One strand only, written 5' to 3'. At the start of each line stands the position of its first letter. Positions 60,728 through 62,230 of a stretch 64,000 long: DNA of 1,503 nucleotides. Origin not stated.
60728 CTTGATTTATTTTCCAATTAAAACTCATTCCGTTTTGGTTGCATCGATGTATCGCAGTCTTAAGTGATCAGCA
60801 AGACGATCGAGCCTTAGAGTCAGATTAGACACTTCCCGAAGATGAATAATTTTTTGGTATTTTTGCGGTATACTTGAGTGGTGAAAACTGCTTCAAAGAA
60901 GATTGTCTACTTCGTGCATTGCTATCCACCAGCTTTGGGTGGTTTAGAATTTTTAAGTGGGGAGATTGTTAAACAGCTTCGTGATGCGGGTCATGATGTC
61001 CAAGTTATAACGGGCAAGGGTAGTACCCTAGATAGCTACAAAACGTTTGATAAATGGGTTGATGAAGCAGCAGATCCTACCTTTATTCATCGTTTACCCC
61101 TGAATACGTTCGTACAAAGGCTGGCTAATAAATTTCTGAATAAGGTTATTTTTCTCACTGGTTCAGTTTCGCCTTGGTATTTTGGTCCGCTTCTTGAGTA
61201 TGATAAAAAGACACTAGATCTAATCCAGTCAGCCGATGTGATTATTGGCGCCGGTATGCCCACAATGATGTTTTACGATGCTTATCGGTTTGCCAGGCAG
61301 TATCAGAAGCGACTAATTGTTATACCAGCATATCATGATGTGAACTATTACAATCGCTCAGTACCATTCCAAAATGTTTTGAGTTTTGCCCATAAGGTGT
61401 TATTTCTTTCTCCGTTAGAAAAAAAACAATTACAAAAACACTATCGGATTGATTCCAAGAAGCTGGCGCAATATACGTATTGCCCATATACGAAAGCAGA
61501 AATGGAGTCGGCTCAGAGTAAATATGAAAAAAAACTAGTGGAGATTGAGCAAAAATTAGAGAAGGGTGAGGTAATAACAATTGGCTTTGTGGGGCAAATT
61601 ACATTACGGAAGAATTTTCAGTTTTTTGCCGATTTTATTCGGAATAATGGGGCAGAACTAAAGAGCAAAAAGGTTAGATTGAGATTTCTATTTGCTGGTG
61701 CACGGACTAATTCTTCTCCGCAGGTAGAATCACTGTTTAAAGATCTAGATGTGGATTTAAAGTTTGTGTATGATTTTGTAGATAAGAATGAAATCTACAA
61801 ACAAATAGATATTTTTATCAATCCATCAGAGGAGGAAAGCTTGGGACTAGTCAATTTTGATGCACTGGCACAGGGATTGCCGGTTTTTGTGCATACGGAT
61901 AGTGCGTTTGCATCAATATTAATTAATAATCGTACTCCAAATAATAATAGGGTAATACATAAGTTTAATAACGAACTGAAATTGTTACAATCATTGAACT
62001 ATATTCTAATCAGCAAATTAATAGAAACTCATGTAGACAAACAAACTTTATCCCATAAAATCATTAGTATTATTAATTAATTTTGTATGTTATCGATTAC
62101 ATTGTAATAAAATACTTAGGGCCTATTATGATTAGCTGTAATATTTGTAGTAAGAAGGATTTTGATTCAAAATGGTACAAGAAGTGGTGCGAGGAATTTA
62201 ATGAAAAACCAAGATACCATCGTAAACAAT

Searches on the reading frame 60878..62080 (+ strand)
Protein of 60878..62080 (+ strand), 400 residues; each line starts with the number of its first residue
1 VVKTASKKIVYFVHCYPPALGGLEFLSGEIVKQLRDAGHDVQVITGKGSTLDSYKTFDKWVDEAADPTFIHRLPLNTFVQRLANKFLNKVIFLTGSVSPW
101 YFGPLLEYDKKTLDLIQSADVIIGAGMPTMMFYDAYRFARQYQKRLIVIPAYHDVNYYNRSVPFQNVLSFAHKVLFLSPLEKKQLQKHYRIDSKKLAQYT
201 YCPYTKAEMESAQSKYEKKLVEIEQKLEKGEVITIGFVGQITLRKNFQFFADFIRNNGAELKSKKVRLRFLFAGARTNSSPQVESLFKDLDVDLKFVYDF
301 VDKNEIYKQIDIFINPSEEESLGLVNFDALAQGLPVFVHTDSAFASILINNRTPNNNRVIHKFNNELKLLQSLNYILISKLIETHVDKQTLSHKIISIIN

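Call 3: search_protein_families(library=pfam, proteins=[window:60878-62080:+], max_evalue=0.01)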
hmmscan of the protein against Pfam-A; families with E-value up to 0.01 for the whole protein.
window:60878-62080:+ (400 aa): 5 families
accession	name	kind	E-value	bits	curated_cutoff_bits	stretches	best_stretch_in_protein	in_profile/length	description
PF13692.12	Glyco_trans_1_4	-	3.7e-13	50.4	27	1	234-352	3-119/142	Glycosyl transferases group 1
PF00534.26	Glycos_transf_1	-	1.1e-11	45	26.4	1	224-379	7-158/172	Glycosyl transferases group 1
PF20706.3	GT4-conflict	-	2.5e-07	30.4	26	1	304-355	276-327/385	Family 4 Glycosyltransferase in conflict systems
PF13439.12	Glyco_transf_4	-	1.5e-05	25.5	28.5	1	21-196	2-159/170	Glycosyltransferase Family 4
PF13579.12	Glyco_trans_4_4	-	0.0063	17.3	29.7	0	21-158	1-109/158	Glycosyl transferase 4-like domain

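Call 4: search_protein_families(library=ncbifam, proteins=[window:60878-62080:+], max_evalue=0.01)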
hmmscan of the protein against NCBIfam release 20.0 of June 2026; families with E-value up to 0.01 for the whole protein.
window:60878-62080:+ (400 aa): 9 families
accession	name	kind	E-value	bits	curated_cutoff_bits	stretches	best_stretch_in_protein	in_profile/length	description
TIGR03999.1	thiol_BshA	equivalog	4.6e-07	29.1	273.7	1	283-347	244-310/375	N-acetyl-alpha-D-glucosaminyl L-malate synthase BshA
NF049988.1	MGlcDAGSynMgs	equivalog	4.6e-06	26.2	400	1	261-367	238-343/398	alpha-monoglucosyldiacylglycerol synthase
TIGR02149.1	glgA_Coryne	subfamily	5e-06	25.9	302.4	1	168-347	142-321/391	glycogen synthase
NF038255.1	exopoly_VpsD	equivalog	3.2e-05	23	300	0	304-338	277-311/381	VpsD family glycosyltransferase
TIGR02095.1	glgA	subfamily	0.00015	20.6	328.45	1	202-336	265-395/477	glycogen/starch synthase, ADP-glucose type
TIGR03088.1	stp2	hypoth_equivalog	0.00022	20.4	409.05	1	224-341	186-303/374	TIGR03088 family PEP-CTERM/XrtA system glycosyltransferase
NF053513.1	Gtran_IagA_BgsA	equivalog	0.00041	19.4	460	1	299-370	222-296/333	LTA glycolipid anchor biosynthesis glycosyltransferase, IagA/BgsA family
TIGR04047.1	MSMEG_0565_glyc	hypoth_equivalog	0.0027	16.9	259.85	0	306-348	273-315/373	MSMEG_0565 family glycosyltransferase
TIGR03449.1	mycothiol_MshA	equivalog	0.0029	16.6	462.5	1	235-337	223-331/406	D-inositol-3-phosphate glycosyltransferase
